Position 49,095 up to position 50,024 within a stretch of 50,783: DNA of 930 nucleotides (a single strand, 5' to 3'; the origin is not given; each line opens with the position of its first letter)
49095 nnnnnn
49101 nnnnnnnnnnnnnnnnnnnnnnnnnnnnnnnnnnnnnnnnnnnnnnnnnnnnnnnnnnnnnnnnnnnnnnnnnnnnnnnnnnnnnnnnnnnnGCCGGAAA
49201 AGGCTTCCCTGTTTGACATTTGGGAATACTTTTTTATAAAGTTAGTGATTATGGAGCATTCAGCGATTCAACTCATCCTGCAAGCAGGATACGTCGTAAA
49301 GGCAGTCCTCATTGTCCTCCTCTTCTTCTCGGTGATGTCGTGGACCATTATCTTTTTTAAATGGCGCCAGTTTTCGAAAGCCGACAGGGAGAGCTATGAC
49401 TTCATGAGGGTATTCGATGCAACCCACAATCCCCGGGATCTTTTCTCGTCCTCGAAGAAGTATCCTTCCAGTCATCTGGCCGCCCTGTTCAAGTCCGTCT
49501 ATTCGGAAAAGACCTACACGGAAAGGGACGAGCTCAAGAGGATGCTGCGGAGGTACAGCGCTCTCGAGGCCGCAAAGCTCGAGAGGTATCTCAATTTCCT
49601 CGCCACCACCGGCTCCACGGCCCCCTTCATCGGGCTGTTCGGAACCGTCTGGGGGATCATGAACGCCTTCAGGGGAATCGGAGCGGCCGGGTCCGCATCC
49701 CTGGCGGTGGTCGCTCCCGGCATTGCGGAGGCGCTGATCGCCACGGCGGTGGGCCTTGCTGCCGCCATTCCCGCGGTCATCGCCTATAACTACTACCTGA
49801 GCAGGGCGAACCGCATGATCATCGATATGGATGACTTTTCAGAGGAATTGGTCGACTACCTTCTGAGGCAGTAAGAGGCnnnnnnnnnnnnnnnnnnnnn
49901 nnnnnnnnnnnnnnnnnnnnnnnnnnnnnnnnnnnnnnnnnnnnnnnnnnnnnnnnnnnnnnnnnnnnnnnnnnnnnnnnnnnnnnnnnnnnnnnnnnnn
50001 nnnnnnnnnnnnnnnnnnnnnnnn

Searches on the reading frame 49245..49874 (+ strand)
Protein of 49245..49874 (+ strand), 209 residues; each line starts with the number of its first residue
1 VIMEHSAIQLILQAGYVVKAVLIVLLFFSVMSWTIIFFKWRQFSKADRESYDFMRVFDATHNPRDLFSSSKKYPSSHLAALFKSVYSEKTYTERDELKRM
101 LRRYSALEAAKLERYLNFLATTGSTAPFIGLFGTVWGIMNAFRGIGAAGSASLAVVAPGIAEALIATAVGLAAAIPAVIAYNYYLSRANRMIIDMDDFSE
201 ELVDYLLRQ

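Call 43: search_protein_families(library=pfam, proteins=[window:49245-49874:+], max_evalue=0.00001)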
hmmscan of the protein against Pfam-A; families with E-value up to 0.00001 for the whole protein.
window:49245-49874:+ (209 aa): 1 family
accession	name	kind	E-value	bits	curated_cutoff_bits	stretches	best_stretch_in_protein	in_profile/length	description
PF01618.21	MotA_ExbB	-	2.1e-37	128.2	22.9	1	80-196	8-126/127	MotA/TolQ/ExbB proton channel family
